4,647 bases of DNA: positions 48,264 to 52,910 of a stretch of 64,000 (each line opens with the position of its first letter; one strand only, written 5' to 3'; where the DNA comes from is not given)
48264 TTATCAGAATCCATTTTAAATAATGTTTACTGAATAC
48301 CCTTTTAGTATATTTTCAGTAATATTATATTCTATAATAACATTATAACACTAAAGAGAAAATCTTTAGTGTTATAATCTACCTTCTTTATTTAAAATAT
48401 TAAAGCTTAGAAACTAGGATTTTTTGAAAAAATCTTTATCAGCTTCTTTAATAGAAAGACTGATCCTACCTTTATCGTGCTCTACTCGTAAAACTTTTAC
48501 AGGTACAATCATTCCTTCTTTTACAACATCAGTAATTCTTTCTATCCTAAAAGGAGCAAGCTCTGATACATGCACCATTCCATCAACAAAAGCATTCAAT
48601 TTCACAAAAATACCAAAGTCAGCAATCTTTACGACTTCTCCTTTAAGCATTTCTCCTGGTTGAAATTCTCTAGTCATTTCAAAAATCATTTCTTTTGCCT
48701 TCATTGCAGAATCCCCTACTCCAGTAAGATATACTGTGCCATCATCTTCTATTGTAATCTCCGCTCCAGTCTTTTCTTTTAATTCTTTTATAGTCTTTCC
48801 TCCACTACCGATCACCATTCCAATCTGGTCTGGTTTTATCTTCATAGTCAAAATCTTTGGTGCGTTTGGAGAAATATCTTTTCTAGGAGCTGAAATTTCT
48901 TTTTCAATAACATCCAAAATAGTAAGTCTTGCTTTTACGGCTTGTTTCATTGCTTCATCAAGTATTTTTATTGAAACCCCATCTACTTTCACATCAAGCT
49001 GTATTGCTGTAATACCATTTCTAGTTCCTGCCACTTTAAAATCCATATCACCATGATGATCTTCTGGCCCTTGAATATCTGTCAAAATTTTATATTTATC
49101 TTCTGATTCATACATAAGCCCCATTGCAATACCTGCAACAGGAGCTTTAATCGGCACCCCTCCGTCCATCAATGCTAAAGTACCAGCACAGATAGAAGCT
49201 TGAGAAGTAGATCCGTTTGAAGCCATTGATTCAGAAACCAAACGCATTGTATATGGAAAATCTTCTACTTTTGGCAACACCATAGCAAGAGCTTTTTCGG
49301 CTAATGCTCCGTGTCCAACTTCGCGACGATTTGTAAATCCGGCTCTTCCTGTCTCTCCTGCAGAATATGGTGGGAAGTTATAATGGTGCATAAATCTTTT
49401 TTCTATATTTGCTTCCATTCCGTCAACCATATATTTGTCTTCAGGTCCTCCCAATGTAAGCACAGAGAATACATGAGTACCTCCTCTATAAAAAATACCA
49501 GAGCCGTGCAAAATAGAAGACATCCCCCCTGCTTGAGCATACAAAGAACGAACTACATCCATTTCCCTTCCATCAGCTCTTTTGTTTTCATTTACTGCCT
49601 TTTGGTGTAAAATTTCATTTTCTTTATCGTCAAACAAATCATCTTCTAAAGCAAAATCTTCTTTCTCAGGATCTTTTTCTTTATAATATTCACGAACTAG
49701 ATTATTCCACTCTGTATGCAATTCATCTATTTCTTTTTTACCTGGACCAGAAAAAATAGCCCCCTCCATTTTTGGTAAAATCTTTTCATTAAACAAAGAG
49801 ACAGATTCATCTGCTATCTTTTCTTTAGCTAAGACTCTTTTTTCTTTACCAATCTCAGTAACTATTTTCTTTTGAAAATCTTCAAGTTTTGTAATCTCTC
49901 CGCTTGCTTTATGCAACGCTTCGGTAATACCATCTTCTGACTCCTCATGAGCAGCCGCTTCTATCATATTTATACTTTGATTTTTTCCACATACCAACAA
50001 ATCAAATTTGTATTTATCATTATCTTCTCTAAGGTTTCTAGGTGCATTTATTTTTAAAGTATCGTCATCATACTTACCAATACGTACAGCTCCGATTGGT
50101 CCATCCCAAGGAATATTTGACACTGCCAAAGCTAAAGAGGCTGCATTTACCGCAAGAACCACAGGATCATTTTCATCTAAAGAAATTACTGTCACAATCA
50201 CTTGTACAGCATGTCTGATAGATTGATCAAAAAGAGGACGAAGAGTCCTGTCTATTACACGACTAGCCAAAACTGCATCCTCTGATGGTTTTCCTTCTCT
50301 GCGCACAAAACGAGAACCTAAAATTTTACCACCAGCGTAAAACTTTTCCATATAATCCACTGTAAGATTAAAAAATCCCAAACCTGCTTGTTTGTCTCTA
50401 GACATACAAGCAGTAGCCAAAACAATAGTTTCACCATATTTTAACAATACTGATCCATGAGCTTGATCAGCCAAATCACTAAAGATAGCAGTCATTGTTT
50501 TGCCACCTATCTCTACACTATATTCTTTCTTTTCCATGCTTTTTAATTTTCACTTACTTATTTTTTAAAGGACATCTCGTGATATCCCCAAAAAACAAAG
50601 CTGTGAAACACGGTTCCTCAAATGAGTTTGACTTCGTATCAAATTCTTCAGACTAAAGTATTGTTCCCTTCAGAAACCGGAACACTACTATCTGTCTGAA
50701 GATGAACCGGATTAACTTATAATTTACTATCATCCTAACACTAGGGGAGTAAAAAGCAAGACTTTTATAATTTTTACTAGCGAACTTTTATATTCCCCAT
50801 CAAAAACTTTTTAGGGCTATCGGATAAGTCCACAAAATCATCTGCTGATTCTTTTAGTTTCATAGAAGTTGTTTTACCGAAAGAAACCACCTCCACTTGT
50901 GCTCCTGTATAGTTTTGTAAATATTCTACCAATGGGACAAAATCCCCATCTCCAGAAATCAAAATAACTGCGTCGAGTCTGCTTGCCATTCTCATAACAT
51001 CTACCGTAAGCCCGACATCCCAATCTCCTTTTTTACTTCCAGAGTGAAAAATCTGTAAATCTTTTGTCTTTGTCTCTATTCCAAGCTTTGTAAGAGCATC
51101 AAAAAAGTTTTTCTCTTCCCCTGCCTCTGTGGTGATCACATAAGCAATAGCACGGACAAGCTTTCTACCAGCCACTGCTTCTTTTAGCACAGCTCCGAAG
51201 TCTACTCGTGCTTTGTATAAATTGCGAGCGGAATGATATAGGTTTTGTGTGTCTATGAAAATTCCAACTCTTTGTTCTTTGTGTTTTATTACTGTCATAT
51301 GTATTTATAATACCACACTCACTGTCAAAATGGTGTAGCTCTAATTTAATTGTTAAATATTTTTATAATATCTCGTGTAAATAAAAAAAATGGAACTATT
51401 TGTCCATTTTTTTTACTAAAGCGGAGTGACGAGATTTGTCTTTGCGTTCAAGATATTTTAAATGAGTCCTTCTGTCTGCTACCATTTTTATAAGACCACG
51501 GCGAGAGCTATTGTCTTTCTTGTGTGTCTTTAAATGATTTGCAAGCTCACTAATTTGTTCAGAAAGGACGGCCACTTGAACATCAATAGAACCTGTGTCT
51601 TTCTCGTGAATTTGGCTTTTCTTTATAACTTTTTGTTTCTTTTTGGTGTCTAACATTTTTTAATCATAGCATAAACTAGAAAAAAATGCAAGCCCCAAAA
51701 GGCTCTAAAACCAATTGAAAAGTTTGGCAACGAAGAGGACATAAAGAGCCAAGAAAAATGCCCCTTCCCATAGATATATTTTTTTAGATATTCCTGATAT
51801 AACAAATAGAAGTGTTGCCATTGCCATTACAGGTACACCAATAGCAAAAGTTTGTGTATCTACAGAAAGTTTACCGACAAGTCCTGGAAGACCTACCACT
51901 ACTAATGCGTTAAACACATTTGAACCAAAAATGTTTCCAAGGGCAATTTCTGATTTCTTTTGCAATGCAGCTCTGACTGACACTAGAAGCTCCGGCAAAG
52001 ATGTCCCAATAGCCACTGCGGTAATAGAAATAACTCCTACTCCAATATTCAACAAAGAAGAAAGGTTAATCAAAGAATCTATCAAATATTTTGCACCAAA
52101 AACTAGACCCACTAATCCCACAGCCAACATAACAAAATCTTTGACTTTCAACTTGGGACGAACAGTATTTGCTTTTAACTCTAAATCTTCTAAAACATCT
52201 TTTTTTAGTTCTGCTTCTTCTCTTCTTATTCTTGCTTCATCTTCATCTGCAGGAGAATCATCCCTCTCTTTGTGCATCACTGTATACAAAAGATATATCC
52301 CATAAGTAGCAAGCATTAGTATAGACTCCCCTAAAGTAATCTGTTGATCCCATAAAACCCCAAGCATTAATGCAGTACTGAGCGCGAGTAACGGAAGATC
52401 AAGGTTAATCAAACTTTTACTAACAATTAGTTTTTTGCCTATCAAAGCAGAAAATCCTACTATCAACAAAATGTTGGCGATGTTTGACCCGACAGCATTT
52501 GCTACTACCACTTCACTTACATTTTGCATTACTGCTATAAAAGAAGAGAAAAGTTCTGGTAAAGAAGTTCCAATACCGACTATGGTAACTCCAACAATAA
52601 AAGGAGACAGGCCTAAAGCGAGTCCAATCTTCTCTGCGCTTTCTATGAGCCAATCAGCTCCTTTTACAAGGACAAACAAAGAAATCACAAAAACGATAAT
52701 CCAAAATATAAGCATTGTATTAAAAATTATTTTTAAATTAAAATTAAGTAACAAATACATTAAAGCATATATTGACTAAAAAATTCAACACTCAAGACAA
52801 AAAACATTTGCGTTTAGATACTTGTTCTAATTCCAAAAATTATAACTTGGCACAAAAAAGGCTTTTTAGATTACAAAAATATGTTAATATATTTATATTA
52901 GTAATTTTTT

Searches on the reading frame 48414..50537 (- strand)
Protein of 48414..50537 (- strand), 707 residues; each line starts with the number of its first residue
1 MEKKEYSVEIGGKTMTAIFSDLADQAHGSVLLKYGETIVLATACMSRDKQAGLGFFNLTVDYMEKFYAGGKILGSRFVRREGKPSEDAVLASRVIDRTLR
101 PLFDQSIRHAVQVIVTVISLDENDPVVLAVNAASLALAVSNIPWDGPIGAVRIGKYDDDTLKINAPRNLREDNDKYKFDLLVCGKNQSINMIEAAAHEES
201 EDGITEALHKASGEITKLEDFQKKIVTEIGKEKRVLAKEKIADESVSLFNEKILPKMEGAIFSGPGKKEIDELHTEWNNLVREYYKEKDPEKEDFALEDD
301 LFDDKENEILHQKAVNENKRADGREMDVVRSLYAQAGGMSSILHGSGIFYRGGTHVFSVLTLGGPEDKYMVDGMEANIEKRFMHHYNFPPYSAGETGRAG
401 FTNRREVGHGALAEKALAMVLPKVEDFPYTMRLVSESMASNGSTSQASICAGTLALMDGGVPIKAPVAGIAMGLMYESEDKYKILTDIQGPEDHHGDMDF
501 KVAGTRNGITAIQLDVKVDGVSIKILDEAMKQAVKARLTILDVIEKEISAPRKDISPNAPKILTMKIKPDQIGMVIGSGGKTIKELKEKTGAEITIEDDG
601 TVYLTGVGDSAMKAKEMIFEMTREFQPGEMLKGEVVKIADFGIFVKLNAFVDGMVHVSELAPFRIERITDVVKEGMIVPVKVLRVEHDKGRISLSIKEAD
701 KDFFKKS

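Call 58: search_protein_families(library=pfam, proteins=[window:48414-50537:-], max_evalue=0.0001)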
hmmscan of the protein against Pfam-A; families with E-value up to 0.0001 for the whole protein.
window:48414-50537:- (707 aa): 6 families
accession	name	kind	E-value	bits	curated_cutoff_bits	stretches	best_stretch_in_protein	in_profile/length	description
PF01138.27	RNase_PH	-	2.4e-44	151.3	25.5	2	15-143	5-130/130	3' exoribonuclease family, domain 1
PF00575.29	S1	-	6.1e-18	65.4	22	1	625-697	2-74/74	S1 RNA binding domain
PF00013.35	KH_1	-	8.4e-14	51.5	21.5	1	563-618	2-64/66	KH domain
PF03725.20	RNase_PH_C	-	4.1e-07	30.3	20.8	0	466-536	2-67/67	3' exoribonuclease family, domain 2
PF07650.23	KH_2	-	1.2e-05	25.5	22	1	559-604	23-68/78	KH domain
PF23459.1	S1_RRP5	-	1.9e-05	25.6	27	1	626-695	2-71/72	RRP5 S1 domain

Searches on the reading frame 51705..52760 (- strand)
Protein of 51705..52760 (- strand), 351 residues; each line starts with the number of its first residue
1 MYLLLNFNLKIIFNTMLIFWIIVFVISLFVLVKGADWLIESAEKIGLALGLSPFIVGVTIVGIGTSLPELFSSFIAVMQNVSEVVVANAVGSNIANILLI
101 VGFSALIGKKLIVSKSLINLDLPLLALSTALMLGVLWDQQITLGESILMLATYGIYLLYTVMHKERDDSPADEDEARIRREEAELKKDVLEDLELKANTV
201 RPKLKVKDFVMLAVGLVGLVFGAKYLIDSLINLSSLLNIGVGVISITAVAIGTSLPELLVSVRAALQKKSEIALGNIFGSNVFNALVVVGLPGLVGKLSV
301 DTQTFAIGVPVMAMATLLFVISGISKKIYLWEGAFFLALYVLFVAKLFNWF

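Call 81: search_protein_families(library=pfam, proteins=[window:51705-52760:-], max_evalue=0.0001)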
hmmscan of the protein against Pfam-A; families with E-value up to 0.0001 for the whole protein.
window:51705-52760:- (351 aa): 1 family
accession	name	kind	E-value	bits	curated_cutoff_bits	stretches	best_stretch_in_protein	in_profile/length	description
PF01699.29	Na_Ca_ex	-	7.3e-64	214.7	24.9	2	20-161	2-150/151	Sodium/calcium exchanger protein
